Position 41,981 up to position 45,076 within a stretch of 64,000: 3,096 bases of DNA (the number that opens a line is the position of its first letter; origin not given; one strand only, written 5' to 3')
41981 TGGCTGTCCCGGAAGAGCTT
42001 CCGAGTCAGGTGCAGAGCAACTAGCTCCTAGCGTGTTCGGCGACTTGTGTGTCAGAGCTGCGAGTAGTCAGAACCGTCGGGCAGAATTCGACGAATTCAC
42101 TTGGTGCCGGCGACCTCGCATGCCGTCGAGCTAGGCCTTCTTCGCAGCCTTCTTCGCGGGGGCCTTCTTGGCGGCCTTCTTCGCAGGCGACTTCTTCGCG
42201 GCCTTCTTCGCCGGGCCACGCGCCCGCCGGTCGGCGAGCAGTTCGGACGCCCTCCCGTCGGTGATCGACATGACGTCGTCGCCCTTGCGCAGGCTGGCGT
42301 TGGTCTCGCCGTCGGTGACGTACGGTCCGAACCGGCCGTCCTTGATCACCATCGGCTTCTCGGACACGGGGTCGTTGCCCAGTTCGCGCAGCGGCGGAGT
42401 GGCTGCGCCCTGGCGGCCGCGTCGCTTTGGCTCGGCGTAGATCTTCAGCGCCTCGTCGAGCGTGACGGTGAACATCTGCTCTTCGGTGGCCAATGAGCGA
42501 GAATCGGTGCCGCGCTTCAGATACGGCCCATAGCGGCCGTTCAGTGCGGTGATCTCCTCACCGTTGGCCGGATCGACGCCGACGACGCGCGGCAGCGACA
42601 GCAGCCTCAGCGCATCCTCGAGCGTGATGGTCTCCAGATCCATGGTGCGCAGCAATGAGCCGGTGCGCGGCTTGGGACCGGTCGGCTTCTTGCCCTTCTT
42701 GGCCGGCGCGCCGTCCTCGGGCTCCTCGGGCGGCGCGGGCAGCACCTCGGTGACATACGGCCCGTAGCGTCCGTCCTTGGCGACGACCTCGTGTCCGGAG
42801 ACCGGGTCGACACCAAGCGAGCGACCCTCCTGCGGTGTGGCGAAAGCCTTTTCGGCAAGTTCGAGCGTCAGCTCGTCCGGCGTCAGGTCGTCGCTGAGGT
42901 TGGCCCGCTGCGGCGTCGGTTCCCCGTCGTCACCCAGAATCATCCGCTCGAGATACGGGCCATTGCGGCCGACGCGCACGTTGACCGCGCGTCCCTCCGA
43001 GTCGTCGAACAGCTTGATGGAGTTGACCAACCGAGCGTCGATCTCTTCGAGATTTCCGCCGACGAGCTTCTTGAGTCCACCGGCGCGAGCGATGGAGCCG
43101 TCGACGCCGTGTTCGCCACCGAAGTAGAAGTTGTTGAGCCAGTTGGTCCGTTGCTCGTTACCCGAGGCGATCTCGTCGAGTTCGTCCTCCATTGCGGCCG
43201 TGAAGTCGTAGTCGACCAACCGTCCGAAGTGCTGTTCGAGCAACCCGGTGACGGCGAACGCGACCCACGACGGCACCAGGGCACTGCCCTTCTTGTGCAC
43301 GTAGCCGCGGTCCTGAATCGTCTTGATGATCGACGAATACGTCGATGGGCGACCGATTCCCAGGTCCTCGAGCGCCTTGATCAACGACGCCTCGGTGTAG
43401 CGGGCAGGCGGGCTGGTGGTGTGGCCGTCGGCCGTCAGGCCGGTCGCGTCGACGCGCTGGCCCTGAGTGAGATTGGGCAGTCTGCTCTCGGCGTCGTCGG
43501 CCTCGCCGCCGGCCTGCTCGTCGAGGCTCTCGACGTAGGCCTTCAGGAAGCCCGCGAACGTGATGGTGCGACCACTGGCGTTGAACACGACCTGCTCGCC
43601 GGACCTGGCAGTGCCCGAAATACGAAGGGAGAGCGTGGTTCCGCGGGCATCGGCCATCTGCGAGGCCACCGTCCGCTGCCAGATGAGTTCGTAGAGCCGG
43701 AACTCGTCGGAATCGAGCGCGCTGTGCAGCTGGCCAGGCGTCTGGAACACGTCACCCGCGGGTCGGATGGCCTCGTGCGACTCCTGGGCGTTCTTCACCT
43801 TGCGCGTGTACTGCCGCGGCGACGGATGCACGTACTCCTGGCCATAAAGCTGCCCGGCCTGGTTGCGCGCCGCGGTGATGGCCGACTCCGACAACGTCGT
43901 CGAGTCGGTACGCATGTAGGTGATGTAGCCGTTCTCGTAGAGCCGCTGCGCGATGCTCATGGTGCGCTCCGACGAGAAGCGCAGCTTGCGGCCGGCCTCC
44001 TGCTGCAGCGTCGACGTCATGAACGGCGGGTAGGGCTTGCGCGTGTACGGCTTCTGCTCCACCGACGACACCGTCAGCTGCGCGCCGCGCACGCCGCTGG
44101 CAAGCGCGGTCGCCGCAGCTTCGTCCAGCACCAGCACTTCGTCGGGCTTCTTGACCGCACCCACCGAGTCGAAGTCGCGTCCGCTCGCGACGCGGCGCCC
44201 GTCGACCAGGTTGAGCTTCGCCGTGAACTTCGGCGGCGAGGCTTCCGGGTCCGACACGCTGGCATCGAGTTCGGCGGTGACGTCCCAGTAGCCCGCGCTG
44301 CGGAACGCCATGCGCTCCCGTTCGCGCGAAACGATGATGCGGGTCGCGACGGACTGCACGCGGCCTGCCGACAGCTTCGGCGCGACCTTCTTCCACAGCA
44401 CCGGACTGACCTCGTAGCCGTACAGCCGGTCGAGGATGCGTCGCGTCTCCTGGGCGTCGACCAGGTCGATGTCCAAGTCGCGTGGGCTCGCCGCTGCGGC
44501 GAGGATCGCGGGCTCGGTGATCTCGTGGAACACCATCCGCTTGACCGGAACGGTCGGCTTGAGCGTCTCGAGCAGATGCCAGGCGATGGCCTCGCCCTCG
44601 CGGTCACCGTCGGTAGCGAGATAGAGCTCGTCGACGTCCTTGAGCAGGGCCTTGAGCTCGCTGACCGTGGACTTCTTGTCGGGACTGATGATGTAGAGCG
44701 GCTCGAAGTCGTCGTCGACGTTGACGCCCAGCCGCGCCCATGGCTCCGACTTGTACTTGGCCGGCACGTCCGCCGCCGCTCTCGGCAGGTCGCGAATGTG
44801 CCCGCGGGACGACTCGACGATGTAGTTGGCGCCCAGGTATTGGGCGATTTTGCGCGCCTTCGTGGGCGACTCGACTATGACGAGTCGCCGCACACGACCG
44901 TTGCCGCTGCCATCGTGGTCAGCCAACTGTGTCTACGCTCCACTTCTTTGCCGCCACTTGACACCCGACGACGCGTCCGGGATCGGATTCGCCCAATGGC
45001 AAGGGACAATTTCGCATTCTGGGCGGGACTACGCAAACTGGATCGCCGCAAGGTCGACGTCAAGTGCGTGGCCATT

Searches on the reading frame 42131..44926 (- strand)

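Call 32: search_protein_families(library=pfam, proteins=[window:42131-44926:-], max_evalue=0.001)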
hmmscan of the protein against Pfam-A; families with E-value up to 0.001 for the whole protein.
window:42131-44926:- (931 aa): 4 families
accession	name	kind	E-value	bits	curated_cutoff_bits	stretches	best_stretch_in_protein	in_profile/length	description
PF01131.25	Topoisom_bac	-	1.4e-115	387.1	35.1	1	151-597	2-410/411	DNA topoisomerase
PF13368.11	Toprim_C_rpt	-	2.1e-60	200.9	22.3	4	852-907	1-56/57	Topoisomerase C-terminal repeat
PF01751.28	Toprim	-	9.1e-23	80.7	23.1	1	15-136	2-96/96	Toprim domain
PF13662.12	Toprim_4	-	0.00014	22.5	25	1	80-130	31-83/85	Toprim domain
